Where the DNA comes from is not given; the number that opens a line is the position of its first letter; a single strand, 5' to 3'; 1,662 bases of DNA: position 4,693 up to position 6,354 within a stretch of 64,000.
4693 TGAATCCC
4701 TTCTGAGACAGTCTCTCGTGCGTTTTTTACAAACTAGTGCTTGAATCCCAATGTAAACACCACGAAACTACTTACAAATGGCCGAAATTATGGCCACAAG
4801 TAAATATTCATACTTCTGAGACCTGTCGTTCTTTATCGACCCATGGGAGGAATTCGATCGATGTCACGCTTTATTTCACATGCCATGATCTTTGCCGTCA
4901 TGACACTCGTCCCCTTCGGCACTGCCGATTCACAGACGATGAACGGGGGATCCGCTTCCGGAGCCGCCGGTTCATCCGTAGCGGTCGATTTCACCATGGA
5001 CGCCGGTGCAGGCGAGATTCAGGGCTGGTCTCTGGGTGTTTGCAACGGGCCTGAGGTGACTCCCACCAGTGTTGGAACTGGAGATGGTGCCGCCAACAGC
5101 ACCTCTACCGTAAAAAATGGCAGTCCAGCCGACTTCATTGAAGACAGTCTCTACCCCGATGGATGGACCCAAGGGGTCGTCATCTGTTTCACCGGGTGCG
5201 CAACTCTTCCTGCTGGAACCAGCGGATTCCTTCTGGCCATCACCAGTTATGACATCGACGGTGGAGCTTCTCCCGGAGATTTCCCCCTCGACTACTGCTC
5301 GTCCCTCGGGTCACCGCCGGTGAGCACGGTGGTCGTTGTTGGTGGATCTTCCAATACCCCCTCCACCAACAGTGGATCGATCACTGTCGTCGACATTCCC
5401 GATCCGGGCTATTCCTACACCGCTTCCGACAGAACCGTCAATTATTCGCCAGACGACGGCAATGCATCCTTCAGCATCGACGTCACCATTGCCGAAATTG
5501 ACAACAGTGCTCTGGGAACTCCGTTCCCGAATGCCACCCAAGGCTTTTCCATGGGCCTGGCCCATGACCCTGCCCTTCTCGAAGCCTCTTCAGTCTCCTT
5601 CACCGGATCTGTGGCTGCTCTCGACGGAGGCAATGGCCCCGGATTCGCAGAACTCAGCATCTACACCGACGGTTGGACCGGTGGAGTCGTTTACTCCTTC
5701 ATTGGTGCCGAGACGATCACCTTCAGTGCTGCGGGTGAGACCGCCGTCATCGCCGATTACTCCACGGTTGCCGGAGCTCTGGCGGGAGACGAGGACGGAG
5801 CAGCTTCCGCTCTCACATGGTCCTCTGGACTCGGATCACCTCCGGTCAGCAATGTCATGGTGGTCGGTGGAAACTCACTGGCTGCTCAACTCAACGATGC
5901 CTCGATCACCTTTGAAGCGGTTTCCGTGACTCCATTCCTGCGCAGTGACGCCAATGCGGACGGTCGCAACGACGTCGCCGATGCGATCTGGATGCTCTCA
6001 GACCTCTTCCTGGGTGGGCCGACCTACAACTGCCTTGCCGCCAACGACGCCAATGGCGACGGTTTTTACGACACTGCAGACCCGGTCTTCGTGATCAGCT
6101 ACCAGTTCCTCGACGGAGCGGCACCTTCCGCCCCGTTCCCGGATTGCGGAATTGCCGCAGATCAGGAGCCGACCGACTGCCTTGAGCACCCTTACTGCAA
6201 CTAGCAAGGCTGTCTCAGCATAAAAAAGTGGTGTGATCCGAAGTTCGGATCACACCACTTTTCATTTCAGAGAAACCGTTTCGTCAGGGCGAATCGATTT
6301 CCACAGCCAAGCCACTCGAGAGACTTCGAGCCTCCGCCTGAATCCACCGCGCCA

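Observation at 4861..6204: Family of secreted proteins with a type-I dockerin repeat pair followed by a conserved tri-cysteine C-terminal tail (three members in the window)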

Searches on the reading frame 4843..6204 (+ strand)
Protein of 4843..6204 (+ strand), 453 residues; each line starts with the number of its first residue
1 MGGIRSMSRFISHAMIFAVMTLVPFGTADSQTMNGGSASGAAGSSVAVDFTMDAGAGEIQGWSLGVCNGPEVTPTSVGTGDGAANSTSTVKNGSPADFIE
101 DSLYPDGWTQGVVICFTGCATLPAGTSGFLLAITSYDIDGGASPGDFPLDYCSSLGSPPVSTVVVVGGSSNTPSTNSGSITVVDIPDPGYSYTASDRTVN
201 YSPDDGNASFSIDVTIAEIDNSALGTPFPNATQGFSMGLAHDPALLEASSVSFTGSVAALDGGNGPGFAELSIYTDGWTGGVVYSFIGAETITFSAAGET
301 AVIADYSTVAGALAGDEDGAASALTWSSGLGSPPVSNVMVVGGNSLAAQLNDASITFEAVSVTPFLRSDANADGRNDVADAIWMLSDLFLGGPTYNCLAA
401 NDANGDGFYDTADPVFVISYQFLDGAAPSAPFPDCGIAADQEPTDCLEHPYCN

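Call 4: search_protein_families(library=pfam, proteins=[window:4843-6204:+], max_evalue=1)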
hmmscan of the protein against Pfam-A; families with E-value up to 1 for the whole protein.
window:4843-6204:+ (453 aa): 1 family
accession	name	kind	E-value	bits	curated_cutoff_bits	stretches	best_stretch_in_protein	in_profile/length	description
PF00404.24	Dockerin_1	-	0.38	11.4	22.9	0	368-420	2-55/57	Dockerin type I domain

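Call 5: search_protein_families(library=ncbifam, proteins=[window:4843-6204:+], max_evalue=1)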
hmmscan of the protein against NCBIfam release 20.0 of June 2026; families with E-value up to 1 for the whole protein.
window:4843-6204:+ (453 aa): 0 families

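Call 7: find_homologous_proteins(query=window:4843-6204:+, max_evalue=0.001)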
Query window:4843-6204:+ (453 aa): 167 proteins with E <= 0.001 among 8000 candidates; the best 120 are listed.
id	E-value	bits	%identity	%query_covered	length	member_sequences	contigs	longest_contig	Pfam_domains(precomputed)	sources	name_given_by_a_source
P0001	1.8e-274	929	95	99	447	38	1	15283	-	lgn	-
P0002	1.7e-248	843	85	99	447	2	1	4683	-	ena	-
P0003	8.1e-239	811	82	99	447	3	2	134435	-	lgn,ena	-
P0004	2.0e-225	767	78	99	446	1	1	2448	-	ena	-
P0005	7.2e-219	745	75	98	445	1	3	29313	-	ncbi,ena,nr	ncbi:MAG: hypothetical protein CBC13_06870 [Planctomycetia bacterium TMED53]|nr:MAG: hypothetical pr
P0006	1.8e-217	741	76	99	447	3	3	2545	-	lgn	-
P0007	3.5e-212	723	73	98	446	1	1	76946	-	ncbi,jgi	-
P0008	5.5e-203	693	70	100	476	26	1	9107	-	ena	-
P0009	2.5e-202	691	71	99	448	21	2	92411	-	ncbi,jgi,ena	-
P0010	6.4e-150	518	55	98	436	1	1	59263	-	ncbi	-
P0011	1.1e-147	511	55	98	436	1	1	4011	-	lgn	-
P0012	1.0e-145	504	58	93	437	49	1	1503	-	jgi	-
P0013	4.5e-145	502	54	99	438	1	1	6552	-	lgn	-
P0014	9.9e-144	498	55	98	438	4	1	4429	-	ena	-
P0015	3.6e-143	496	55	98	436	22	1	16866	-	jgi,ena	jgi:hypothetical protein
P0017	6.1e-143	495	45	86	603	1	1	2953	-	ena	-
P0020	4.6e-140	486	41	94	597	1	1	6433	-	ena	-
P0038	2.2e-109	384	36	91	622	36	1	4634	-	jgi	-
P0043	4.7e-108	380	48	93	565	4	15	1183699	-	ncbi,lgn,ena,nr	ncbi:MAG: hypothetical protein H2076_02655 [Planctomycetes bacterium]|nr:hypothetical protein [Planc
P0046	3.8e-106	374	47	97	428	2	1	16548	PF00404.25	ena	-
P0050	5.5e-105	370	46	98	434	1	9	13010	PF00404.25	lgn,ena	-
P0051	1.4e-104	369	46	97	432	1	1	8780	PF00404.25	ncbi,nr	ncbi:hypothetical protein CBD41_08285 [bacterium TMED181]|nr:hypothetical protein [Planctomycetota b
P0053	5.4e-104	367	49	90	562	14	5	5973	-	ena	-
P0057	6.2e-103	363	49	89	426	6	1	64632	PF00404.25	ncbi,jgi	-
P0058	1.1e-102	362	46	97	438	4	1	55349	PF00404.25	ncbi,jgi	-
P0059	6.8e-102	360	47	97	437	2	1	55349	PF00404.25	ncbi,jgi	-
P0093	1.5e-90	322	44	97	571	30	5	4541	-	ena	-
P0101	8.5e-89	317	44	97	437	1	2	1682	PF00404.25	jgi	jgi:hypothetical protein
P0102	1.1e-88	316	40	85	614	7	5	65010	-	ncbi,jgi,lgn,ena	-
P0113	2.4e-80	289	38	77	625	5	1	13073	-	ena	-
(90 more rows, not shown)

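Call 12: search_solved_structures(query=A1, max_evalue=10, show_alignments=3)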
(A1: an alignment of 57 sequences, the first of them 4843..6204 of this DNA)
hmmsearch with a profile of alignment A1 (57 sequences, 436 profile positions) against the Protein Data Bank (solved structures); distinct sequences matched with E-value up to 10: 17.
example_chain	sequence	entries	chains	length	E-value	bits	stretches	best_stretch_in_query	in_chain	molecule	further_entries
2y3n_B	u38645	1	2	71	0.00061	22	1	349-403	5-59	CELLULOSOMAL FAMILY-48 PROCESSIVE GLYCOSIDE HYDROLASE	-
5m2o_B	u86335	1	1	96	0.018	17.1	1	350-405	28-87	Group I Dockerin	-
8ajy_B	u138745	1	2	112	0.029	16.5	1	347-406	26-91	Dockerin from ScaH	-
5lxv_B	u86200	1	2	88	0.086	14.9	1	349-403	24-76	Carbohydrate-binding protein WP_009985128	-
3ul4_B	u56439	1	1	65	0.11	14.5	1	349-405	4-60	Cellulosome enzyme, dockerin type I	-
4dh2_B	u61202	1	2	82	0.16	14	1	350-405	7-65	Dockerin type 1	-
2mte_A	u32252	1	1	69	0.23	13.5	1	350-405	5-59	Cellulose 1,4-beta-cellobiosidase (reducing end) CelS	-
1daq_A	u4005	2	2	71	0.23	13.5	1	350-405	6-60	ENDOGLUCANASE SS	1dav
5m2s_B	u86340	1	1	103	0.35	12.9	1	350-372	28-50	Doc8: Type I dockerin repeat domain from family 9 glycoside hydrolase WP_009982745[Ruminoc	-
6kg9_A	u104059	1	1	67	0.39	12.7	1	349-399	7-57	And cellulose-binding endoglucanase family 9 CelL ortholog dockerin domain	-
6kge_D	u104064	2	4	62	0.44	12.5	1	350-399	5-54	And cellulose-binding endoglucanase family 9 CelL ortholog dockerin domain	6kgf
6kgc_B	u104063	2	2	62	0.47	12.5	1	350-398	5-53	And cellulose-binding endoglucanase family 9 CelL ortholog dockerin domain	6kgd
4uyq_B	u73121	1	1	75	0.66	12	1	348-405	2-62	Cellulosomal scaffoldin adaptor protein B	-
4fl4_A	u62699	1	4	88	0.73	11.8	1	350-404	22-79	Glycoside hydrolase family 9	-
2ccl_B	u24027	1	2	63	2.2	10.2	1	351-405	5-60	ENDO-1,4-BETA-XYLANASE Y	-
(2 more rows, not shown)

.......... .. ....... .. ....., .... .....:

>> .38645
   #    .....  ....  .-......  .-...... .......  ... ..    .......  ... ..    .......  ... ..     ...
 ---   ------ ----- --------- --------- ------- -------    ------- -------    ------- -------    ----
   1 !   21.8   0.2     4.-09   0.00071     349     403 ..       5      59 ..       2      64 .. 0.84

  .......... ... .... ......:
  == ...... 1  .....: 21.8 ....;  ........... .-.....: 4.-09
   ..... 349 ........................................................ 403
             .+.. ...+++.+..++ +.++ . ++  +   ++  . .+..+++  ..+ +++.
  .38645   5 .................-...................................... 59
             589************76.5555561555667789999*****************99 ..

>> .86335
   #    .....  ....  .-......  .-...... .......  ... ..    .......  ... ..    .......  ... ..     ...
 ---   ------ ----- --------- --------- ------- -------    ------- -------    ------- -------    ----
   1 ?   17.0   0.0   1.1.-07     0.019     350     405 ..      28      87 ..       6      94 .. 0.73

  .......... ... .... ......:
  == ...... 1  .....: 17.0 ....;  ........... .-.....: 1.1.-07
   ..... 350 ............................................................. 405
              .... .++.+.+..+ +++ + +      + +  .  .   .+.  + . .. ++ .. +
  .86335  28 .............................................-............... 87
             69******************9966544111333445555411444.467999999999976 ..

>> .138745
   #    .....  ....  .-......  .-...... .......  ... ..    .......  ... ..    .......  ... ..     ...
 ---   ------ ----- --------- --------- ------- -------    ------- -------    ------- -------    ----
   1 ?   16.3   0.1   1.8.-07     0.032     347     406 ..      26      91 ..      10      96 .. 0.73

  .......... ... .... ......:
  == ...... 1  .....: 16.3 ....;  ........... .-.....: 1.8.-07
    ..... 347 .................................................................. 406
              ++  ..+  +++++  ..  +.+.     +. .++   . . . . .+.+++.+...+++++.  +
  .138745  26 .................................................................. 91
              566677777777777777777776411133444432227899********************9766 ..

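Call 13: search_protein_families(library=pfam, alignment_id=A1, max_evalue=0.1)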
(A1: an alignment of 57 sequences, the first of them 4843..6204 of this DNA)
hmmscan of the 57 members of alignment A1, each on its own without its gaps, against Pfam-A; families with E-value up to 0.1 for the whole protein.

A. member 1, window:4843-6204:+ (453 aa): 0 families

B. families by the number of members that match (of 57 scanned): 13 families
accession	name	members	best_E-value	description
PF00404.24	Dockerin_1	43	1.1e-08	Dockerin type I domain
PF01006.25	HCV_NS4a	5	0.0039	Hepatitis C virus non-structural protein NS4a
PF00963.24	Cohesin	2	0.0077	Cohesin domain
PF13517.12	FG-GAP_3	1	0.00016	FG-GAP-like repeat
PF13202.12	EF-hand_5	1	0.011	EF hand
PF07705.17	CARDB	1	0.019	CARDB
PF13573.12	SprB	1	0.019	SprB repeat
PF19922.4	bpX6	1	0.026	MoxR-vWA-beta-propeller ternary system domain bpX6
PF09136.16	Glucodextran_B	1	0.033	Glucodextranase, domain B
PF23113.1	MARCHF6_C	1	0.047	E3 ubiquitin-protein ligase MARCHF6-like, C-terminal domain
PF00036.39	EF-hand_1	1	0.055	EF hand domain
PF22221.2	NigD_N-like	1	0.066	Lipoprotein BF3042 OB domain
PF13405.12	EF-hand_6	1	0.07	EF-hand domain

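Call 19: predict_structure(alignment_id=A1)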
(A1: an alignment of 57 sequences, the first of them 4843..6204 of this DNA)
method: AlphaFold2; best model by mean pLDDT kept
length: 453 residues; sequences in the alignment: 57
mean_pLDDT: 91.8   pTM: 0.68
mean pLDDT of the five models: 91.8, 91.3, 90.9, 90.5, 88.4
residues with pLDDT >= 90: 360; 70-90: 72; 50-70: 16; < 50: 5
segments of 3 or more residues with pLDDT < 50: 1-5
pLDDT, mean of each block of 10 residues (from residue 1): 50 73 60 97 96 95 98 97 94 96 98 95 96 97 96 96 95 97 94 96 90 98 91 97 98 92 85 98 87 96 97 93 97 94 95 95 89 91 95 89 93 96 93 87 84 70
secondary structure, 60 per line:
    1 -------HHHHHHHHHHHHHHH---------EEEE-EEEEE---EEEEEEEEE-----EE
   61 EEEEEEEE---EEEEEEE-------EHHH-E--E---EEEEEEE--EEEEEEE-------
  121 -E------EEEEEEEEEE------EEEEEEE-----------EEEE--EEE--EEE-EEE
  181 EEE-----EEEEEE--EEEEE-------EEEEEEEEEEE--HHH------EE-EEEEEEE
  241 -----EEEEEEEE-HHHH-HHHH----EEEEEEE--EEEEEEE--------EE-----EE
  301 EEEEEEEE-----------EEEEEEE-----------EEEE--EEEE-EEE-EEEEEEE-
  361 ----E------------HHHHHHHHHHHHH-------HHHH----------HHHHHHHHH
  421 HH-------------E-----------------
elements in order: H8-22 E32-35 E37-41 E45-53 E59-68 E72-78 E98-104 E107-113 E129-138 E145-151 E163-166 E169-171 E174-176 E178-183 E189-194 E197-201 E209-219 E234-240 E246-253 H255-258 H260-263 E268-274 E277-283 E299-308 E320-326 E338-341 E344-347 E349-351 E353-359 H378-390 H398-401 H412-422

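Call 21: fold_search(model_id=the predicted structure, library=pdb)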
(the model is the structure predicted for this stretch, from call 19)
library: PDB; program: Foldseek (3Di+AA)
matches with E <= 10: 1995; with E <= 0.001: 159
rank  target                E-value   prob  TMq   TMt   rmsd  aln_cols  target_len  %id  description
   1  4fl4_C                2.1e-10  1.00  0.29  0.41  18.2       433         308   12  Scaffoldin conformation and dynamics revealed by a ternary complex from the Clostridium thermocellum cellulosome (released 2012-06-27)
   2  4fl4_I                6.5e-10  1.00  0.28  0.40  18.2       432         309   12  Scaffoldin conformation and dynamics revealed by a ternary complex from the Clostridium thermocellum cellulosome (released 2012-06-27)
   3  3kcp_A                6.9e-10  1.00  0.28  0.40  19.4       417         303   11  Crystal structure of interacting Clostridium thermocellum multimodular components (released 2010-02-09)
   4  4fl4_L                3.0e-09  1.00  0.29  0.41  17.2       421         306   12  Scaffoldin conformation and dynamics revealed by a ternary complex from the Clostridium thermocellum cellulosome (released 2012-06-27)
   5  6kgf_C                5.1e-09  1.00  0.27  0.79   3.2       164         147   16  Crystal structure of CaDoc0917(R16D)-CaCohA2 complex at pH 8.2 (released 2020-07-08)
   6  6kgc_A                1.2e-08  1.00  0.28  0.81   3.4       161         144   15  Crystal structure of CaDoc0917(R49D)-CaCohA2 complex at pH 5.4 (released 2020-07-08)
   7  4mmx_A                1.6e-08  1.00  0.27  0.16  10.8       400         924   10  Integrin AlphaVBeta3 ectodomain bound to the tenth domain of Fibronectin (released 2014-03-26)
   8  6kgf_A                2.1e-08  1.00  0.27  0.78   3.9       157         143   15  Crystal structure of CaDoc0917(R16D)-CaCohA2 complex at pH 8.2 (released 2020-07-08)
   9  3l8q_D                2.2e-08  1.00  0.22  0.29  23.3       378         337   10  Structure analysis of the type II cohesin dyad from the adaptor ScaA scaffoldin of Acetivibrio cellulolyticus (released 2010-05-05)
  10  5es4_A                2.3e-08  1.00  0.24  0.13  11.2       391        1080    9  RE-REFINEMENT OF INTEGRIN ALPHAXBETA2 ECTODOMAIN IN THE CLOSED/BENT CONFORMATION (released 2016-03-02)
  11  1jv2_A                2.3e-08  1.00  0.25  0.16  10.6       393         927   10  CRYSTAL STRUCTURE OF THE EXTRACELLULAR SEGMENT OF INTEGRIN ALPHAVBETA3 (released 2001-10-17)
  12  4g1m_A                2.7e-08  1.00  0.25  0.15  11.6       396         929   10  Re-refinement of alpha V beta 3 structure (released 2012-12-12)
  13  6kge_A                2.9e-08  1.00  0.27  0.81   3.2       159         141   16  Crystal structure of CaDoc0917(R16D)-CaCohA2 complex at pH 5.5 (released 2020-07-08)
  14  5lxv_A                3.2e-08  1.00  0.25  0.59   5.7       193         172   11  Crystal structure of Ruminococcus flavefaciens scaffoldin C cohesin in complex with a dockerin from an uncharacterized (released 2016-10-19)
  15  3l8q_C                3.7e-08  1.00  0.25  0.32  22.7       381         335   11  Structure analysis of the type II cohesin dyad from the adaptor ScaA scaffoldin of Acetivibrio cellulolyticus (released 2010-05-05)
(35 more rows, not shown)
